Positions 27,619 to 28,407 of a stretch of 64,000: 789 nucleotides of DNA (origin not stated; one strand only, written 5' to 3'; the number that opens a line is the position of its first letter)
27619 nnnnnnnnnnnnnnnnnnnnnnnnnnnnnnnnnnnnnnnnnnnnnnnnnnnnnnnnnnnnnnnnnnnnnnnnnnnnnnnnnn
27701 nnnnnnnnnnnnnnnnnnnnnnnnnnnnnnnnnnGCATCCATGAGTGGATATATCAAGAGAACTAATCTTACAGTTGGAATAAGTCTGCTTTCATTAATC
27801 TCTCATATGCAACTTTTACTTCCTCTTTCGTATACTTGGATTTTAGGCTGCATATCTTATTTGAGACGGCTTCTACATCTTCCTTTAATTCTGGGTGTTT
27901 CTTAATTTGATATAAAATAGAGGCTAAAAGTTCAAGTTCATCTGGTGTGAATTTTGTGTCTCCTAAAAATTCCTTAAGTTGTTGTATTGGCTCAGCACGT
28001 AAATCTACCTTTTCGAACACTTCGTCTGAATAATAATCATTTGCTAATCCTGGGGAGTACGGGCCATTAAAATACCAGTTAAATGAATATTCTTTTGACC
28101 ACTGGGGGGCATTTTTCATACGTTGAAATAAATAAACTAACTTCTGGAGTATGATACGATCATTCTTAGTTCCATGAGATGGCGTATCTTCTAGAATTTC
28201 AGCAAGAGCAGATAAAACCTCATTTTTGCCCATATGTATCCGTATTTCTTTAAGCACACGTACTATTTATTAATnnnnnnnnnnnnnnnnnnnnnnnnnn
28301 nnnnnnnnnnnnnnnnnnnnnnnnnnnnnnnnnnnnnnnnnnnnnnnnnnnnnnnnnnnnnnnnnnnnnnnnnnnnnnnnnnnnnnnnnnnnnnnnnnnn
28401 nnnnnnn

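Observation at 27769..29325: Tight three-gene cassette (AbrB-like / acylphosphatase-fold plus coiled coil / Panacea-like): candidate undescribed toxin-antitoxin or defence module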

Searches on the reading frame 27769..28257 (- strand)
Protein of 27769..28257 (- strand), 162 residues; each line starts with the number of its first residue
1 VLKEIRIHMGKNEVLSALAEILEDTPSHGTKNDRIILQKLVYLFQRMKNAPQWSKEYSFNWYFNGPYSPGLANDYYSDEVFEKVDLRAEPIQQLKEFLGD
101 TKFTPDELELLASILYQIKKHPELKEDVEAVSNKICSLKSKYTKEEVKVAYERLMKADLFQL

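Call 3: search_protein_families(library=pfam, proteins=[window:27769-28257:-], max_evalue=1)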
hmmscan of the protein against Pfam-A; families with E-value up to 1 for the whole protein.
window:27769-28257:- (162 aa): 4 families
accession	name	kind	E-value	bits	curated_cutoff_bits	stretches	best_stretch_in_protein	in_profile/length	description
PF18365.6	PI_PP_C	-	0.031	14.8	25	0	76-135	31-89/125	Phosphoinositide phosphatase C-terminal domain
PF04504.20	GeBP-like_DBD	-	0.13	13.4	29.5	1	104-149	27-70/94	Glabrous-enhancer-binding protein-like family, DBD domain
PF20564.3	DUF6774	-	0.14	12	25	1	106-118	2-14/28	Family of unknown function (DUF6774)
PF25461.1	Beta-barrel_SelB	-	0.19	12.5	27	1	16-37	38-59/80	Selenocysteine-specific elongation factor, beta-barrel domain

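Call 4: search_protein_families(library=ncbifam, proteins=[window:27769-28257:-], max_evalue=1)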
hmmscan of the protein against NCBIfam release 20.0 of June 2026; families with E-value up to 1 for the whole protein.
window:27769-28257:- (162 aa): 2 families
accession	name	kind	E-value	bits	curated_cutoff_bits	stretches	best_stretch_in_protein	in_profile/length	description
NF048014.1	antitoxin_DarG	equivalog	4.6e-05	22.8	250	2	15-72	170-223/338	type II toxin-antitoxin system antitoxin DNA ADP-ribosyl glycohydrolase DarG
TIGR04106.1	cas8c_GSU0052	equivalog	0.018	14.7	125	1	52-123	169-242/282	type I-G CRISPR-associated protein Cas8g2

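Call 5: search_protein_families(library=padloc, proteins=[window:27769-28257:-], max_evalue=1)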
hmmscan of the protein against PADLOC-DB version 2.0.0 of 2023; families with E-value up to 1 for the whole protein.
window:27769-28257:- (162 aa): 2 families
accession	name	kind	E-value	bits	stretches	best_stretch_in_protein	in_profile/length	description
PDLC02990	DarG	-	2.5e-07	28.5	2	89-156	261-327/329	-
PDLC00996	Cas8g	-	0.0049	14.7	1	52-123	169-242/282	"CRISPR-associated protein GSU0052/csb3, Dpsyc system"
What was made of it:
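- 27769..28257 (-): g3: 162-aa (154 aa from the ATG at 28233) macrodomain-less DarG-C-terminal-domain/Panacea-like protein, the candidate antitoxin. PADLOC DarG E=2.5e-7; NCBIfam DarG E=4.6e-5 (calls 4, 5).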

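Call 6: search_solved_structures(query=window:27769-28257:-, max_evalue=10, show_alignments=2)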
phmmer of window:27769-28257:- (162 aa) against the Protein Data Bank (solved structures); distinct sequences matched with E-value up to 10: 2.
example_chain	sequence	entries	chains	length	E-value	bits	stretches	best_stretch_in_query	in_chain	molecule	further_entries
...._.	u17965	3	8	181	0.38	13.9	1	80-142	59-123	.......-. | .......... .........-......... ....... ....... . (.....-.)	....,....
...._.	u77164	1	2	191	0.52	13.5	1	80-141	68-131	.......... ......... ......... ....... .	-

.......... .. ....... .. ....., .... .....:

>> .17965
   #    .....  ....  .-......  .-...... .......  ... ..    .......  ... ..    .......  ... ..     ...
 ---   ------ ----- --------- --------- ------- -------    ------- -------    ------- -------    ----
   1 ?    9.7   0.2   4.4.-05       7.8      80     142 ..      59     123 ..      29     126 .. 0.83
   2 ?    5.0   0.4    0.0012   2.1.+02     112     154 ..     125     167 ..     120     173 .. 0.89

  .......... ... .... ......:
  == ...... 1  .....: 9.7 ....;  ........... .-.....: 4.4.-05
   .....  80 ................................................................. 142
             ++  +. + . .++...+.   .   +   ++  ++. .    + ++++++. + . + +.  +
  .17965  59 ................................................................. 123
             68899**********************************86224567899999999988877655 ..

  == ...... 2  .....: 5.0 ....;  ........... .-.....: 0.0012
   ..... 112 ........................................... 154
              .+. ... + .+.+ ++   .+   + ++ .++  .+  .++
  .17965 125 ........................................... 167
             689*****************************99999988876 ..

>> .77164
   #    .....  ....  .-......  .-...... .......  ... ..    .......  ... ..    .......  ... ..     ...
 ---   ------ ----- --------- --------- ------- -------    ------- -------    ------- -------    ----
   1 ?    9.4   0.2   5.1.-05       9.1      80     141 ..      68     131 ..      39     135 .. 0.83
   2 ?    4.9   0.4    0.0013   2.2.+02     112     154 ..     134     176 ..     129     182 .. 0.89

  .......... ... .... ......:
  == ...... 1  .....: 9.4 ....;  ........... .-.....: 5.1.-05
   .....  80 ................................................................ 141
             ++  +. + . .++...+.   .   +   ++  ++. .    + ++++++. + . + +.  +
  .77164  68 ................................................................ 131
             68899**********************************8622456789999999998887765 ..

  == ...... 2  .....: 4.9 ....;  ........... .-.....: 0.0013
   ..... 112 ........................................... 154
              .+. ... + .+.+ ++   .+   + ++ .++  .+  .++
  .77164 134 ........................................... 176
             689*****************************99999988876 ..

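Call 8: search_protein_families(library=phrogs, proteins=[window:27769-28257:-], max_evalue=1)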
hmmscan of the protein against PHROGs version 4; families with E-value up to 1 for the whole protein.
window:27769-28257:- (162 aa): 3 families
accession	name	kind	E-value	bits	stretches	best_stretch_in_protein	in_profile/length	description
phrog_28994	-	unknown function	0.075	14.3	0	82-121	65-103/126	-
phrog_13756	-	unknown function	0.21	13.1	1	124-156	50-82/94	-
phrog_25973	-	unknown function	0.27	12.5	1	92-109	14-31/75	-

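Call 13: find_homologous_proteins(query=window:27769-28257:-, max_evalue=0.01)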
Query window:27769-28257:- (162 aa): 1 proteins with E <= 0.01 among 183 candidates.
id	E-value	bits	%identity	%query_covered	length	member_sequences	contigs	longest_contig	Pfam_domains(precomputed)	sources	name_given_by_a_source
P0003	1.8e-96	338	100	95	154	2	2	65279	-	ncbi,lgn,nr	ncbi:hypothetical protein KKE92_01315 [Candidatus Micrarchaeota archaeon]|nr:hypothetical protein [C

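Call 32: find_related_loci(query=window:27769-28233:-, collection=viral_contigs, flank=6000)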
Query window:27769-28233:- (154 aa) in viral_contigs; peptide patterns used: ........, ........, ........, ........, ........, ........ (x = any residue, [..] = any of these).
14 stretches matched a pattern, but none encodes a relative of the query by tblastn (E <= 1e-3).

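Call 33: search_dna_similar(query=window:27769-28233:-, collection=phages, mode=protein, max_evalue=10, max_rows=15)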
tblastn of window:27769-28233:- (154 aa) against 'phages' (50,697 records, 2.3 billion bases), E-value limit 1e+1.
Records with a match: 2; places in all: 2; records where one place covers at least 80% of the query: 0.
Best place of each record, by identity: <60% 2.
By first word of the organism name: Gordonia 2.
By host as written in the record: Gordonia rubripertincta NRRL B-16540 2.
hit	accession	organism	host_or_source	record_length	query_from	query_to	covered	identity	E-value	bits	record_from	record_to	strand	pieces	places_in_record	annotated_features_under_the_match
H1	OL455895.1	Gordonia phage Jalebi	Gordonia rubripertincta NRRL B-16540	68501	82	112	20%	38.7%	9e+0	32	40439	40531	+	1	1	56: hypothetical protein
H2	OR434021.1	Gordonia phage Sampudon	Gordonia rubripertincta NRRL B-16540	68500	82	112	20%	38.7%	9e+0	32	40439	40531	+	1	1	57: hypothetical protein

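Call 37: predict_structure(protein=window:27769-28233:-)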
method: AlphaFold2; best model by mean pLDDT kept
length: 154 residues; sequences in the alignment: 1
mean_pLDDT: 59.3   pTM: 0.57
mean pLDDT of the five models: 59.3, 53.9, 43.7, 37.1, 35.9
residues with pLDDT >= 90: 0; 70-90: 45; 50-70: 69; < 50: 40
segments of 3 or more residues with pLDDT < 50: 42-76
pLDDT, mean of each block of 10 residues (from residue 1): 71 64 59 59 44 36 38 47 59 67 70 76 76 69 60 46
secondary structure, 60 per line:
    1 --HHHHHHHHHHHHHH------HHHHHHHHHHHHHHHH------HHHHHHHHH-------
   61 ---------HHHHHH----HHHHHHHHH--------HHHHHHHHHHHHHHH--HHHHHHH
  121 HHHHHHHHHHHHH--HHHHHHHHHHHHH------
elements in order: H3-16 H23-38 H45-53 H70-75 H80-88 H97-111 H114-133 H136-148

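Call 41: fold_search(model_id=the predicted structure, library=pdb)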
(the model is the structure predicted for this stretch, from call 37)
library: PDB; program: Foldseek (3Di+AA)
matches with E <= 10: 55; with E <= 0.001: 0
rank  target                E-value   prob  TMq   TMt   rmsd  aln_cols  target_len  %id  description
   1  1rtw_B                2.0e+00  0.12  0.32  0.24  13.8       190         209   15  X-ray Structure of PF1337, a TenA Homologue from Pyrococcus furiosus. Northeast Structural Genomics Research Consortiu (released 2004-01-13)
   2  4z9i_A                2.6e+00  0.05  0.17  0.17  17.1       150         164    9  Asp-TarS from E. coli (released 2016-07-20)
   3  4z9h_A                2.8e+00  0.05  0.17  0.17  17.1       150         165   11  Asp-Tar from E. coli (released 2016-07-20)
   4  2g3h                  2.9e+00  0.06  0.21  0.21  14.4       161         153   16  Cyanide Binding and Heme Cavity Conformational Transitions in Drosophila melanogaster Hexa-coordinate Hemoglobin (released 2006-10-03)
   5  6xz6_A                2.9e+00  0.06  0.25  0.20  26.9       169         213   14  Structure of the trypanosome brucei factor H receptor bound to domain D5 of bovine factor H (released 2020-03-25)
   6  9y01_A                2.9e+00  0.03  0.17  0.14  16.1       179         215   15  QatB-QatC complex in qatABCD anti-phage defense (released 2025-10-01)
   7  1wwm_B                3.2e+00  0.09  0.30  0.29  12.0       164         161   13  Crystal Structure of Conserved Hypothetical Protein TT2028 from an Extremely Thermophilic Bacterium Thermus thermophil (released 2005-07-07)
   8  4z9h_B                3.6e+00  0.04  0.17  0.17  17.0       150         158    9  Asp-Tar from E. coli (released 2016-07-20)
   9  8auw_D                3.6e+00  0.04  0.17  0.17  17.3       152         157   10  Cryo-EM structure of human BIRC6 in complex with SMAC. (released 2023-02-15)
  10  1iku_MODEL_1_A        4.2e+00  0.05  0.24  0.21  13.5       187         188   15  myristoylated recoverin in the calcium-free state, NMR, 22 structures (released 1996-07-11)
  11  5h78_A                4.6e+00  0.11  0.33  0.28   9.9       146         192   13  Crystal structure of the PKA-DHR14 fusion protein (released 2017-06-28)
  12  7mwr_B                4.6e+00  0.08  0.30  0.21  13.1       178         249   17  Structure of De Novo designed beta sheet heterodimer LHD101A53/B4 (released 2022-01-19)
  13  5vmm_D                4.9e+00  0.04  0.22  0.25  11.9       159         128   16  Staphylococcus aureus IsdB bound to human hemoglobin (released 2017-11-15)
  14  8dt0_B                4.9e+00  0.03  0.16  0.18  18.6       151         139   17  Scaffolding protein functional sites using deep learning (released 2022-08-10)
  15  8u41_B                5.4e+00  0.10  0.32  0.16   7.2       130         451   14  OvsA from Halomonas utahensis, an ovoselenol-biosynthetic selenoxide synthase in complex with histidine (released 2024-07-17)
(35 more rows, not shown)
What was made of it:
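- The g3 structure model was too poor to test its fold (calls 37, 41).
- Tried and rejected: Structure of g3: the single-sequence AF2 model had pLDDT 59, and its Foldseek results were meaningless (best E=2) and were discarded (calls 37, 41).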

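Call 43: search_dna_similar(query=window:27769-28233:-, collection=plasmids, mode=protein, max_evalue=10, max_rows=20)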
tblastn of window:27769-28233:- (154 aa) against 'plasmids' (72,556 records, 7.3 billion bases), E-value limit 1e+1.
Records with a match: 2; places in all: 2; records where one place covers at least 80% of the query: 0.
Best place of each record, by identity: <60% 2.
By first word of the organism name: Selenomonas 1; Nitratireductor 1.
By predicted mobility (MOB-suite, as given by PLSDB): non-mobilizable 2.
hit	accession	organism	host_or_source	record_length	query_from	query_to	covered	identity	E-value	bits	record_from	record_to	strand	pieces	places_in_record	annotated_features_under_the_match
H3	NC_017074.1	Selenomonas ruminantium subsp. lactilytica TAM6421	-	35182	52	117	43%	37.3%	1e+0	36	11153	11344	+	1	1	hypothetical protein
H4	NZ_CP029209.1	Nitratireductor sp. OM-1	-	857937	70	128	38%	37.7%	1e+0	36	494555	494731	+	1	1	gdhA: NADP-specific glutamate dehydrogenase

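Call 82: find_related_loci(query=window:27769-28233:-, collection=metagenome_contigs, flank=8000)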
Query window:27769-28233:- (154 aa) in metagenome_contigs; peptide patterns used: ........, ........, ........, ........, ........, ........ (x = any residue, [..] = any of these).
305 stretches matched a pattern, but none encodes a relative of the query by tblastn (E <= 1e-3).

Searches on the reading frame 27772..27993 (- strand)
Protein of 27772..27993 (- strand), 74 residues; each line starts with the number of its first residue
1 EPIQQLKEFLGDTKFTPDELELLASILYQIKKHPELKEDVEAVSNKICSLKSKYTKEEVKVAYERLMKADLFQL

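Call 95: search_protein_families(library=padloc, proteins=[window:27772-27993:-], max_evalue=1)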
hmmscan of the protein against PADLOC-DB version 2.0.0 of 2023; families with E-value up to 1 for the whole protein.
seq(74 aa): 1 family
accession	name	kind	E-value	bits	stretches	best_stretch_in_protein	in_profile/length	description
PDLC02990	DarG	-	0.0017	15.9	1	8-68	268-327/329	-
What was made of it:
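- g3 has significant profile hits (call 95).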

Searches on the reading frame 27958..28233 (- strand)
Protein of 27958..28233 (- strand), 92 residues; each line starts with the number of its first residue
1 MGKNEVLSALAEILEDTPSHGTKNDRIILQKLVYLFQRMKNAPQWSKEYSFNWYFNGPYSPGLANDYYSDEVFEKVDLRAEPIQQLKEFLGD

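Call 42: search_protein_families(library=pfam, proteins=[window:27958-28233:-], max_evalue=10)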
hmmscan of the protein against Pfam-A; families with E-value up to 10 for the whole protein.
seq(92 aa): 1 family
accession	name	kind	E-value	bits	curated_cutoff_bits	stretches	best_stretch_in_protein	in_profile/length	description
PF25461.1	Beta-barrel_SelB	-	0.14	12.9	27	1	8-29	38-59/80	Selenocysteine-specific elongation factor, beta-barrel domain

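Call 95: search_protein_families(library=padloc, proteins=[window:27994-28233:-], max_evalue=1)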
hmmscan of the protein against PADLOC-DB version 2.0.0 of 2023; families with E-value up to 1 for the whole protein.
seq(80 aa): 2 families
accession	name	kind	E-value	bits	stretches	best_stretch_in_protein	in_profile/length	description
PDLC02990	DarG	-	0.0026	15.3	1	9-64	167-216/329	-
PDLC04505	PDC-M19A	-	0.013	12.9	1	21-67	16-58/294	-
